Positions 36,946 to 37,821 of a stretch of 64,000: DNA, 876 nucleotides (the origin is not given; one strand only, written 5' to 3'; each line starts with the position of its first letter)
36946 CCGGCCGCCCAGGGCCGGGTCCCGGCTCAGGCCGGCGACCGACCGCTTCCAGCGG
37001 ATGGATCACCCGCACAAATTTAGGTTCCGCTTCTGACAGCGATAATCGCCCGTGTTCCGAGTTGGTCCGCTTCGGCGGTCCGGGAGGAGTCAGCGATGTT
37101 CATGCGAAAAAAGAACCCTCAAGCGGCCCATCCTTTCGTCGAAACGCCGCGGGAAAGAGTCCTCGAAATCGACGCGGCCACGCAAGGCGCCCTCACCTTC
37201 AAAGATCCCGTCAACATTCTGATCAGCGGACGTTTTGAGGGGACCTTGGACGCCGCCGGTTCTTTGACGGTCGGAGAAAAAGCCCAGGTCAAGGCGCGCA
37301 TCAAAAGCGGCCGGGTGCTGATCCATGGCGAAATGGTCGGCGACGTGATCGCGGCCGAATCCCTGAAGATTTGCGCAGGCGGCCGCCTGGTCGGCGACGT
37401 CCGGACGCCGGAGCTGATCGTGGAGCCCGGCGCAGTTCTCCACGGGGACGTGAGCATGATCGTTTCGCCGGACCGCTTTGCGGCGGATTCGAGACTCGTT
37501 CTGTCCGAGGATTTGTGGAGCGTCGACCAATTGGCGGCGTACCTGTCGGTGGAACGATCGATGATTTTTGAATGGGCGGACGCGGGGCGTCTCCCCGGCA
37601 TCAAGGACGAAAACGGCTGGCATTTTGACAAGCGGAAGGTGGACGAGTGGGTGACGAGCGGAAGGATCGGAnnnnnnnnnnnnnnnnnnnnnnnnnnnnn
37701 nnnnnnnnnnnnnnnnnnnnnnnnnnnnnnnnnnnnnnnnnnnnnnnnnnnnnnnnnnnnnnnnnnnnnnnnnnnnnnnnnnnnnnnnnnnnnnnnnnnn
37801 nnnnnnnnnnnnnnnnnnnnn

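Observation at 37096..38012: Bactofilin fused to an excisionase-type HTH, translationally coupled to a membrane-anchored HTH protein, directly upstream of polA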

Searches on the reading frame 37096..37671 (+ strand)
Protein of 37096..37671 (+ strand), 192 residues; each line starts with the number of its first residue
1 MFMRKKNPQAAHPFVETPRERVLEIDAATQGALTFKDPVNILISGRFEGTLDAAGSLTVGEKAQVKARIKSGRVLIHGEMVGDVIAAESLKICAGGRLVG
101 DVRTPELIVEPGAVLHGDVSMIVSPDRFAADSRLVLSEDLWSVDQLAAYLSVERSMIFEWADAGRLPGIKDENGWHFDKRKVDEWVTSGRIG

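Call 3: search_protein_families(library=pfam, proteins=[window:37096-37671:+], max_evalue=1)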
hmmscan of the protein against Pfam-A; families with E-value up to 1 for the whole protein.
window:37096-37671:+ (192 aa): 3 families
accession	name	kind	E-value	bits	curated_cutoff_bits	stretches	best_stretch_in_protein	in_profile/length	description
PF04519.19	Bactofilin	-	3.7e-21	75.6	27.9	1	24-119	4-97/98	Polymer-forming cytoskeletal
PF12728.13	HTH_17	-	6.9e-07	29.9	27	1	142-189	3-50/51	Helix-turn-helix domain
PF15943.11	YdaS_toxin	-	0.15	12.4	30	0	17-34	35-52/65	Bacterial toxin YdaS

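Call 4: search_protein_families(library=ncbifam, proteins=[window:37096-37671:+], max_evalue=1)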
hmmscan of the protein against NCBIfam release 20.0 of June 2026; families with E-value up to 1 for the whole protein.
window:37096-37671:+ (192 aa): 3 families
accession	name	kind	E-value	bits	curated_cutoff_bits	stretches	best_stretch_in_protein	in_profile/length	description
NF047737.1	antiphage_MADS1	equivalog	5.1e-10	39.5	80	1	140-186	3-49/49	methylation-associated defense system helix-turn-helix domain-containing protein MAD1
TIGR01764.1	excise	domain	4.2e-07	30.2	28.8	1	142-187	3-48/49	excisionase family DNA-binding protein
NF033787.1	HTH_BldC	subfamily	0.035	13.9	77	0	143-169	5-31/49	BldC family transcriptional regulator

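Call 5: find_homologous_proteins(query=window:37096-37671:+)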
Query window:37096-37671:+ (192 aa): 128 proteins with E <= 0.001 among 1205 candidates; the best 120 are listed.
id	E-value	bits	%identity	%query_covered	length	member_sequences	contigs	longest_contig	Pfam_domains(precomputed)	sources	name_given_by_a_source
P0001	9.0e-109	380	91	100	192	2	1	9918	PF12728.14,PF04519.20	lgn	-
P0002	2.1e-90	320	77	99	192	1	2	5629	PF12728.14,PF04519.20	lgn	-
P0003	2.1e-90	320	78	100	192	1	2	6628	PF12728.14,PF04519.20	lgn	-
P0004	6.6e-90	318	77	100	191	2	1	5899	PF12728.14,PF04519.20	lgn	-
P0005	2.2e-89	317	76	100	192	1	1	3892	PF12728.14,PF04519.20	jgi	jgi:excisionase family DNA binding protein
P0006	9.8e-87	308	74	100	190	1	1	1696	PF12728.14,PF04519.20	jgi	jgi:excisionase family DNA binding protein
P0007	6.8e-85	302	76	99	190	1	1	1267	PF12728.14,PF04519.20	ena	-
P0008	6.3e-83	295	74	99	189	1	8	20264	PF12728.14,PF04519.20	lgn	-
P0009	2.8e-81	290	71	98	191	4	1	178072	PF12728.14,PF04519.20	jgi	jgi:excisionase family DNA binding protein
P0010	1.8e-80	287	71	99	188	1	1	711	PF12728.14,PF04519.20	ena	-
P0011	7.5e-80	285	69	100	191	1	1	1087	PF04519.20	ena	-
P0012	7.8e-79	282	69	100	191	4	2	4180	PF04519.20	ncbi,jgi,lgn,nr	ncbi:MAG: polymer-forming cytoskeletal protein [Candidatus Omnitrophica bacterium]|jgi:excisionase f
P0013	7.1e-78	279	67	100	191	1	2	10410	PF04519.20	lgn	-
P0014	1.7e-76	275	66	100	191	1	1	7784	PF12728.14,PF04519.20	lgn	-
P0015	6.3e-76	273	67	99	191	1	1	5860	PF12728.14,PF04519.20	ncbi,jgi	jgi:excisionase family DNA binding protein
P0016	3.1e-75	270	69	99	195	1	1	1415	PF12728.14,PF04519.20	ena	-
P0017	3.6e-75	270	67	99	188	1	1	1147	PF12728.14,PF04519.20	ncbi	-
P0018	2.8e-55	205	59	92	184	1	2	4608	PF12728.14,PF04519.20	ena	-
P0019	1.0e-54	203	53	99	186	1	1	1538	PF12728.14,PF04519.20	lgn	-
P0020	2.9e-53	199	51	98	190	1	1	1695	PF12728.14,PF04519.20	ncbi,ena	-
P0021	1.9e-52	196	52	99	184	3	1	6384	PF12728.14,PF04519.20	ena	-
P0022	2.6e-51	192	51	99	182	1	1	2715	PF12728.14,PF04519.20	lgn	-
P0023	1.9e-50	190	51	99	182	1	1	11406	PF12728.14,PF04519.20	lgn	-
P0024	2.9e-48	182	47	99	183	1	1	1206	PF12728.14,PF04519.20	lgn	-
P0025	7.9e-47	178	51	90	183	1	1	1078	PF12728.14,PF04519.20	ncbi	-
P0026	8.7e-45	171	49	99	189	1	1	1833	PF12728.14,PF04519.20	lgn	-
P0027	1.0e-44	171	45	92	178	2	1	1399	PF12728.14,PF04519.20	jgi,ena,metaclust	metaclust:\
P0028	1.0e-44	171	48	89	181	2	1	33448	PF12728.14,PF04519.20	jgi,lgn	-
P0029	3.1e-44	169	46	99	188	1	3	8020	PF12728.14,PF04519.20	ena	-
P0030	7.9e-43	165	52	84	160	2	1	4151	PF12728.14,PF04519.20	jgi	jgi:excisionase family DNA binding protein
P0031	1.2e-42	164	47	89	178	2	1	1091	PF12728.14,PF04519.20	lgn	-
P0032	5.3e-42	162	47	90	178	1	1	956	PF12728.14,PF04519.20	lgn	-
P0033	1.1e-41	161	46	90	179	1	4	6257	PF12728.14,PF04519.20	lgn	-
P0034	1.3e-41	161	45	90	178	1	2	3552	PF12728.14,PF04519.20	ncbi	-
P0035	2.7e-41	160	46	90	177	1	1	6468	PF12728.14,PF04519.20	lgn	-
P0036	3.1e-41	160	49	89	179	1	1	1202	PF12728.14,PF04519.20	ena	-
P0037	3.2e-41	159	47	90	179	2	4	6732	PF12728.14,PF04519.20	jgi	jgi:excisionase family DNA binding protein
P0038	3.3e-41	159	45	90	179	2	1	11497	PF12728.14,PF04519.20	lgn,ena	-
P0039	3.5e-41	159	49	89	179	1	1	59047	PF12728.14,PF04519.20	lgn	-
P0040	3.9e-41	159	48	89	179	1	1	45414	PF12728.14,PF04519.20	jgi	-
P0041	4.0e-41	159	47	90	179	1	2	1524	PF12728.14,PF04519.20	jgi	jgi:excisionase family DNA binding protein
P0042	4.1e-41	159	45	90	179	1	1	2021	PF12728.14,PF04519.20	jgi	jgi:excisionase family DNA binding protein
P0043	4.1e-41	159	45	87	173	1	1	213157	PF12728.14,PF04519.20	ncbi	ncbi:MAG: polymer-forming cytoskeletal protein [Candidatus Omnitrophota bacterium]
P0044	4.4e-41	159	49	89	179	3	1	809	PF12728.14,PF04519.20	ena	-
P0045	5.7e-41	159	47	90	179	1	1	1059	PF12728.14,PF04519.20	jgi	-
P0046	6.1e-41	159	47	90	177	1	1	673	PF12728.14,PF04519.20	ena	-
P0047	8.9e-41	158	46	90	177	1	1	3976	PF12728.14,PF04519.20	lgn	-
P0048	1.1e-40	158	47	90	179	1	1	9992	PF12728.14,PF04519.20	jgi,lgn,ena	-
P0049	1.1e-40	158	47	90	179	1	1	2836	PF12728.14,PF04519.20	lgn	-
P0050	1.2e-40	158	45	90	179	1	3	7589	PF12728.14,PF04519.20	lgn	-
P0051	1.6e-40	157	45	90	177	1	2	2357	PF12728.14,PF04519.20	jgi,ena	-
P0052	1.7e-40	157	45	90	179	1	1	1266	PF12728.14,PF04519.20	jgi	-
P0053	1.7e-40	157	46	90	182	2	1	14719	PF12728.14,PF04519.20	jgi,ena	-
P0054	1.7e-40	157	44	90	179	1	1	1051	PF12728.14,PF04519.20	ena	-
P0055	2.2e-40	157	43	90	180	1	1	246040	PF12728.14,PF04519.20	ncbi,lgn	-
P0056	4.9e-40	156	47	89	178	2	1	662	PF12728.14,PF04519.20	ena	-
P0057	5.0e-40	156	47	90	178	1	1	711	PF12728.14,PF04519.20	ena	-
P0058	7.0e-40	155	45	90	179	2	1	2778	PF12728.14,PF04519.20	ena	-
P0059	9.4e-40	155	43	90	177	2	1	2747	PF12728.14,PF04519.20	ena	-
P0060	1.0e-39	155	44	90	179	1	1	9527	PF12728.14,PF04519.20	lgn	-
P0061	1.1e-39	155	43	96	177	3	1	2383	PF12728.14,PF04519.20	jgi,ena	-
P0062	1.1e-39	154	47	90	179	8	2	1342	PF12728.14,PF04519.20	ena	-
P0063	1.9e-39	154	44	90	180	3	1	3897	PF12728.14,PF04519.20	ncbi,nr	ncbi:MAG: polymer-forming cytoskeletal protein [Candidatus Omnitrophica bacterium]|nr:polymer-formin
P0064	2.3e-39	153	45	90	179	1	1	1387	PF12728.14,PF04519.20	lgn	-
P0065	2.6e-39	153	44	90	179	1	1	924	PF12728.14,PF04519.20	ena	-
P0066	2.7e-39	153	47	89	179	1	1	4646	PF12728.14,PF04519.20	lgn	-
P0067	3.0e-39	153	47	90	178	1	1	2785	PF12728.14,PF04519.20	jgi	-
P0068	4.5e-39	152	45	88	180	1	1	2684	PF12728.14,PF04519.20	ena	-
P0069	5.1e-39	152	45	90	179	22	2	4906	PF12728.14,PF04519.20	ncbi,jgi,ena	-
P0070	5.9e-39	152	44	90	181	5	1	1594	PF12728.14,PF04519.20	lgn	-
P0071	6.1e-39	152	44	90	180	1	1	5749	PF12728.14,PF04519.20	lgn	-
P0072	6.2e-39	152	43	97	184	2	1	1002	PF12728.14,PF04519.20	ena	-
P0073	7.3e-39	152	44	90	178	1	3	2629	PF12728.14,PF04519.20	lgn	-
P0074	9.1e-39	151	45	90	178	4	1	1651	PF12728.14,PF04519.20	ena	-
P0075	9.7e-39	151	45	90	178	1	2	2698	PF12728.14,PF04519.20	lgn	-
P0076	1.0e-38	151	46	90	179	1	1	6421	PF12728.14,PF04519.20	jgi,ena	-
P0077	1.2e-38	151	47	89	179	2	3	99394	PF12728.14,PF04519.20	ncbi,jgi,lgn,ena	jgi:excisionase family DNA binding protein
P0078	1.3e-38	151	47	90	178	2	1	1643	PF12728.14,PF04519.20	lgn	-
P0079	1.7e-38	151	43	90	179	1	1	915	PF12728.14,PF04519.20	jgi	-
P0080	1.7e-38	151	45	90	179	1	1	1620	PF12728.14,PF04519.20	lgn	-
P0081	2.1e-38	150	47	90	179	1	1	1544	PF12728.14,PF04519.20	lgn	-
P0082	2.8e-38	150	44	89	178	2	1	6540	PF12728.14,PF04519.20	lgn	-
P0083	1.0e-37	148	44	90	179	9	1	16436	PF12728.14,PF04519.20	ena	-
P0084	1.1e-37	148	41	94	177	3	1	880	PF12728.14,PF04519.20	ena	-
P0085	1.1e-37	148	43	90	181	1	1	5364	PF12728.14,PF04519.20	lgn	-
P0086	1.3e-37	148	44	90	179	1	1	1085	PF12728.14,PF04519.20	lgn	-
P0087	1.4e-37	148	44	90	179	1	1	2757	PF12728.14,PF04519.20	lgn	-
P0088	1.7e-37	147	42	94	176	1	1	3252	PF12728.14,PF04519.20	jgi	jgi:excisionase family DNA binding protein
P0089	1.7e-37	147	44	90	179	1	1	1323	PF12728.14,PF04519.20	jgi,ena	-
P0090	1.9e-37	147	42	92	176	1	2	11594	PF12728.14,PF04519.20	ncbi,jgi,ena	-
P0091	2.1e-37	147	41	90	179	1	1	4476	PF12728.14,PF04519.20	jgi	-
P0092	2.1e-37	147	44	90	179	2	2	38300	PF12728.14,PF04519.20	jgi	jgi:excisionase family DNA binding protein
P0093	2.6e-37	147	43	90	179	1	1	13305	PF12728.14,PF04519.20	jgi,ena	-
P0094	2.8e-37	147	44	99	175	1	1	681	PF12728.14,PF04519.20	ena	-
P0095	3.5e-37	146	43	90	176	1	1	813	PF12728.14,PF04519.20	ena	-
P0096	5.6e-37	146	42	90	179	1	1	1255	PF12728.14,PF04519.20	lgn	-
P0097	6.1e-37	146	42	92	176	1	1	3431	PF12728.14,PF04519.20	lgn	-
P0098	7.7e-37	145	43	90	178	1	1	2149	PF12728.14,PF04519.20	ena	-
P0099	9.3e-37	145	45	88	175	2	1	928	PF12728.14,PF04519.20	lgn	-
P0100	1.2e-36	145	44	90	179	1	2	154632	PF12728.14,PF04519.20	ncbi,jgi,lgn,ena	-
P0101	2.5e-36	144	41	90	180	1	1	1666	PF12728.14,PF04519.20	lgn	-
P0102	6.2e-36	142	44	89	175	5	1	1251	PF12728.14,PF04519.20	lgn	-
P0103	9.7e-36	142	43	89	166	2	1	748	PF12728.14,PF04519.20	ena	-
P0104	1.1e-35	141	42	89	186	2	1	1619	PF12728.14,PF04519.20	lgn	-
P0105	1.7e-35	141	43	92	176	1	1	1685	PF12728.14,PF04519.20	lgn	-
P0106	4.8e-35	139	40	99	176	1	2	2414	PF12728.14,PF04519.20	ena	-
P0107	5.1e-35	139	38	99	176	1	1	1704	PF12728.14,PF04519.20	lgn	-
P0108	5.1e-35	139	40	90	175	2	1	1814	PF12728.14,PF04519.20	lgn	-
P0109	7.2e-35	139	39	90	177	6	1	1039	PF12728.14,PF04519.20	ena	-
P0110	9.5e-35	138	40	99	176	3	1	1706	PF12728.14,PF04519.20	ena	-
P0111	1.2e-34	138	42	99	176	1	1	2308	PF12728.14,PF04519.20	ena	-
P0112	1.2e-34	138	37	99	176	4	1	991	PF12728.14,PF04519.20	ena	-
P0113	2.0e-34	137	43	88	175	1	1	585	PF12728.14,PF04519.20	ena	-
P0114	2.5e-34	137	39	99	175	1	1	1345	PF12728.14,PF04519.20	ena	-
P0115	2.6e-34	137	42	87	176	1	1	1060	PF12728.14,PF04519.20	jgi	-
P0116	4.6e-34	136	40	92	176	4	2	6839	PF12728.14,PF04519.20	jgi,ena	-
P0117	5.8e-34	136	41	99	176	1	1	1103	PF12728.14,PF04519.20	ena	-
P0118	1.0e-33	135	39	90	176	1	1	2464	PF12728.14,PF04519.20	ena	-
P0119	1.3e-33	135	41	90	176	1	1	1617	PF12728.14,PF04519.20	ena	-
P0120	2.4e-33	134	40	92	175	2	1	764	PF12728.14,PF04519.20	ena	-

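Call 7: find_encoding_contigs(protein=P0009, flank=6000, max_places=3)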
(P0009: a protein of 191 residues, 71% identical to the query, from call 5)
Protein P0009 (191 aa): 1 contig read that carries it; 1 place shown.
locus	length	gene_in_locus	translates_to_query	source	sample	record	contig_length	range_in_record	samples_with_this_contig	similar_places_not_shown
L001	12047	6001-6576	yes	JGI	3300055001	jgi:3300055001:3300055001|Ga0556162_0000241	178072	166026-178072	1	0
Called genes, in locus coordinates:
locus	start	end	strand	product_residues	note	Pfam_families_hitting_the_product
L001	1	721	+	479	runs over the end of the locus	PF01425:Amidase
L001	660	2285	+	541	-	PF02934:GatB_N, PF02637:GatB_Yqey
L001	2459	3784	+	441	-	PF22694:CtpB_N-like, PF00595:PDZ, PF13180:PDZ_2, PF17820:PDZ_6, PF03572:Peptidase_S41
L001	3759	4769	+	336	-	PF04748:Polysacc_deac_2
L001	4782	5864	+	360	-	PF00814:TsaD, PF22521:HypF_C_2 (weak)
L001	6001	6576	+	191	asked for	PF04519:Bactofilin, PF12728:HTH_17 (faint)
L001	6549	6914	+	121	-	-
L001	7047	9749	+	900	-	PF02739:5_3_exonuc_N, PF01367:5_3_exonuc, PF01612:DNA_pol_A_exo1, PF22619:DNA_polI_exo1, PF00476:DNA_pol_A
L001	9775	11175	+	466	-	PF08323:Glyco_transf_5, PF20706:GT4-conflict (faint), PF13439:Glyco_transf_4, PF13579:Glyco_trans_4_4, PF00534:Glycos_transf_1, PF13692:Glyco_trans_1_4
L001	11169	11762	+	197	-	PF01121:CoaE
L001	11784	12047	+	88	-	?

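Call 8: find_encoding_contigs(protein=P0043, flank=6000, max_places=2)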
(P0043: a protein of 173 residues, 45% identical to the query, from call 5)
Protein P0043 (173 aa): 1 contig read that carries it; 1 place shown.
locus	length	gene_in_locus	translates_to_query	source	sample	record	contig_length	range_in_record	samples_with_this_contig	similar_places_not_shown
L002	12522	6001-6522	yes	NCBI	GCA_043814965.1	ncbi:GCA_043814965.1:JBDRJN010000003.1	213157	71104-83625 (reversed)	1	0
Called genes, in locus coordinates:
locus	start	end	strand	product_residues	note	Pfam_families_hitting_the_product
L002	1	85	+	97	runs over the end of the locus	PF02686:GatC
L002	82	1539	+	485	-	PF01425:Amidase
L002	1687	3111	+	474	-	PF02934:GatB_N, PF02637:GatB_Yqey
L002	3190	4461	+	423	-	PF22694:CtpB_N-like, PF00595:PDZ, PF13180:PDZ_2, PF17820:PDZ_6, PF03572:Peptidase_S41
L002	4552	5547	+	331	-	PF02543:Carbam_trans_N (faint), PF00814:TsaD, PF22521:HypF_C_2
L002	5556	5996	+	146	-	PF02308:MgtC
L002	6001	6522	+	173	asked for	PF04519:Bactofilin, PF12728:HTH_17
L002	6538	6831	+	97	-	PF12728:HTH_17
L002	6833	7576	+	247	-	PF00731:AIRC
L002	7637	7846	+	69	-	-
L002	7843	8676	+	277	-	PF00535:Glycos_transf_2, PF10111:Glyco_tranf_2_2, PF13641:Glyco_tranf_2_3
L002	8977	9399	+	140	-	PF07238:PilZ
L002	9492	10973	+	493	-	PF15902:Sortilin-Vps10 (faint), PF25852:DUF6242_C (faint)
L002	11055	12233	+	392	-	PF00515:TPR_1 (faint), PF07719:TPR_2 (faint), PF13174:TPR_6 (faint), PF13181:TPR_8 (faint), PF13424:TPR_12 (faint), PF13414:TPR_11 (weak), PF13414:TPR_11 (weak), PF13431:TPR_17 (weak), +5 more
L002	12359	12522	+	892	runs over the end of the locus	PF02739:5_3_exonuc_N, PF01367:5_3_exonuc, PF01612:DNA_pol_A_exo1, PF22619:DNA_polI_exo1, PF00476:DNA_pol_A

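Call 9: find_encoding_contigs(protein=P0055, flank=6000, max_places=2)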
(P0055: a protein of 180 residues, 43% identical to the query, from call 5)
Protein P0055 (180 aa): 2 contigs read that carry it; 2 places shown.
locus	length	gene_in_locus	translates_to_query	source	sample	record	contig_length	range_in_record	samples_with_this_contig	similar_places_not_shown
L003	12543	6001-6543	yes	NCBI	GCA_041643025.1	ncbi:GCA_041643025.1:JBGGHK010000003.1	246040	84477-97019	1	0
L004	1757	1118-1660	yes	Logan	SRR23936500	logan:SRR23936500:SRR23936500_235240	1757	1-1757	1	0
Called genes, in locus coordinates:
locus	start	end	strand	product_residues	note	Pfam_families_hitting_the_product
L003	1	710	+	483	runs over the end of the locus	PF01425:Amidase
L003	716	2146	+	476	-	PF02934:GatB_N, PF02637:GatB_Yqey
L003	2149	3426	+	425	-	PF22694:CtpB_N-like, PF00595:PDZ, PF13180:PDZ_2, PF17820:PDZ_6, PF03572:Peptidase_S41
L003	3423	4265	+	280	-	PF04748:Polysacc_deac_2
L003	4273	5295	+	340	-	PF00814:TsaD, PF22521:HypF_C_2 (weak)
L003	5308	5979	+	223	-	PF02308:MgtC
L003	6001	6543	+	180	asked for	PF04519:Bactofilin, PF12728:HTH_17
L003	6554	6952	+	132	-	PF12728:HTH_17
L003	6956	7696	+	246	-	PF00731:AIRC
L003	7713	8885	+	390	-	PF01969:Ni_insertion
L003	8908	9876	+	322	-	PF00595:PDZ, PF13180:PDZ_2 (weak), PF17820:PDZ_6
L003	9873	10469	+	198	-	PF00672:HAMP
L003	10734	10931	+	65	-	PF12728:HTH_17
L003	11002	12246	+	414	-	PF00109:ketoacyl-synt, PF02801:Ketoacyl-synt_C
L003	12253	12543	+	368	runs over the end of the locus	PF01073:3Beta_HSD, PF01370:Epimerase, PF04321:RmlD_sub_bind (faint), PF07993:NAD_binding_4, PF16363:GDP_Man_Dehyd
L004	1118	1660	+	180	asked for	PF04519:Bactofilin, PF12728:HTH_17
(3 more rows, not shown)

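Call 10: find_encoding_contigs(protein=P0100, flank=6000, max_places=2)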
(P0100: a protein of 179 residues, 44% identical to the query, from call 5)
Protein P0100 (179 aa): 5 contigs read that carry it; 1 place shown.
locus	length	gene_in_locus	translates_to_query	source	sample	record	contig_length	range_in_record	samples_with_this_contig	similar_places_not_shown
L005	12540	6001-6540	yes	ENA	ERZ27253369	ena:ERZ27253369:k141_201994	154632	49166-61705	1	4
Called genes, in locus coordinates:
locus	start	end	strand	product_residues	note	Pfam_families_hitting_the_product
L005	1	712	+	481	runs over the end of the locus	PF01425:Amidase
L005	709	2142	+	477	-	PF02934:GatB_N, PF02637:GatB_Yqey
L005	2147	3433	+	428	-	PF22694:CtpB_N-like, PF00595:PDZ (weak), PF13180:PDZ_2, PF17820:PDZ_6, PF03572:Peptidase_S41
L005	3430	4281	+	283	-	PF04748:Polysacc_deac_2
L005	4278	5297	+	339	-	PF00814:TsaD, PF22521:HypF_C_2 (faint)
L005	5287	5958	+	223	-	PF02308:MgtC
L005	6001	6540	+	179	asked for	PF04519:Bactofilin, PF12728:HTH_17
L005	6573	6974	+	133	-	PF12728:HTH_17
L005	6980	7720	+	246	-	PF00731:AIRC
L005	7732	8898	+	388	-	PF01969:Ni_insertion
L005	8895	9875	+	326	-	PF13180:PDZ_2 (faint), PF00595:PDZ, PF17820:PDZ_6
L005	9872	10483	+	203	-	PF00672:HAMP (weak)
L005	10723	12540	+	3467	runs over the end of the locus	PF05593:RHS_repeat (faint), PF07953:Toxin_R_bind_N (faint), PF02210:Laminin_G_2 (faint), PF13385:Laminin_G_3, PF03412:Peptidase_C39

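Call 15: find_related_loci(query=A1, collection=genome_contigs, flank=5000)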
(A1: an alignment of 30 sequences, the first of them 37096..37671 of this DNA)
Query A1 (192 aa) in genome_contigs; peptide patterns used: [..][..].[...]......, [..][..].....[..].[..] (x = any residue, [..] = any of these).
515 stretches matched a pattern; 381 encode a relative of the query (tblastn E <= 1e-3); the best 80 are kept; 80 distinct loci.
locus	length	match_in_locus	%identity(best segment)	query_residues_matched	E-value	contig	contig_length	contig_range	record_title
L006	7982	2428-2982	72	4-192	4e-88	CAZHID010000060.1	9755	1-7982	MAG TPA_asm: uncultured Planctomycetia bacterium isolate SRP285395_co1_64 genome assembly, contig: NODE_11822_length_975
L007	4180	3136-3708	69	1-192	5e-85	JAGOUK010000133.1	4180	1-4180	MAG: Candidatus Omnitrophota bacterium isolate Gw_Eff_bin_482 Gw_Eff_80937_length_4180_cov_6.614113, whole genome shotgu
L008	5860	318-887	67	1-191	2e-81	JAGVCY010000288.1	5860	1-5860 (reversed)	MAG: Candidatus Omnitrophota bacterium isolate WC_9 c_000000006940, whole genome shotgun sequence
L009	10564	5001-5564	45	1-191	1e-52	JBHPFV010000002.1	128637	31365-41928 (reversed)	Candidatus Omnitrophota bacterium isolate SAG AM-311-K22 NODE_2_length_128637_cov_31.470252, whole genome shotgun sequen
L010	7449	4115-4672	44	3-191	4e-51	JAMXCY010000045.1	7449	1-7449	MAG: Candidatus Omnitrophota bacterium isolate MohnsGC05_bin023 NODE_47_length_7449_cov_5.929192, whole genome shotgun s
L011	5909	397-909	49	20-191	3e-49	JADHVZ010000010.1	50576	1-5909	MAG: Candidatus Omnitrophota bacterium isolate BS750m-G14 BS-750m-C496, whole genome shotgun sequence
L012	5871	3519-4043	44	3-191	6e-49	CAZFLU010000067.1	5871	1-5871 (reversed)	MAG TPA_asm: uncultured Planctomycetia bacterium isolate SRP141376_co2_367 genome assembly, contig: NODE_22753_length_58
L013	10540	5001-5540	40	2-190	5e-49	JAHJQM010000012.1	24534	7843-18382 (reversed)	MAG: Candidatus Omnitrophota bacterium isolate OS_PC_MetaG.mb.108 OS_PC_MetaG.mb.108_k141_196689, whole genome shotgun s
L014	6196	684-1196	44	16-191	8e-49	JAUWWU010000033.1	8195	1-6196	MAG: Candidatus Omnitrophota bacterium isolate CSMAG_2666 CSMAG_2666_k127_1967254_length_8195_cov_6.0000, whole genome s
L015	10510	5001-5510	45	19-191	9e-48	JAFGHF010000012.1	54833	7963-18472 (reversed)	MAG: Candidatus Omnitrophota bacterium isolate Zod_Metabat.1437 k87_2272562, whole genome shotgun sequence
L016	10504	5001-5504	48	20-191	7e-48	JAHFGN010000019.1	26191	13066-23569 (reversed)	MAG: Candidatus Omnitrophota bacterium isolate nzgw316 NODE_1179_length_26192_cov_3.682521, whole genome shotgun sequenc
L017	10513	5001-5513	43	16-191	5e-48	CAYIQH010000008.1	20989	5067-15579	MAG TPA_asm: uncultured Planctomycetia bacterium isolate ERP119705_co25_654 genome assembly, contig: NODE_1480_length_20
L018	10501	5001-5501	44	20-191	1e-47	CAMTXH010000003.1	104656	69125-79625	MAG: uncultured Omnitrophica bacterium isolate G01_MAG_00006 genome assembly, contig: G01_MAG_00006_000000000003, whole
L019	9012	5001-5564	38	1-191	2e-47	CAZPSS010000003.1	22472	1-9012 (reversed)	MAG TPA_asm: uncultured Planctomycetia bacterium isolate SRP256446_co1_219 genome assembly, contig: NODE_647_length_2247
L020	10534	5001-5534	42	1-191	4e-47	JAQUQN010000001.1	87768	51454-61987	MAG: Candidatus Omnitrophota bacterium isolate STD1_50 NODE_517_length_87768_cov_5.523785_Sandtown_D1, whole genome shot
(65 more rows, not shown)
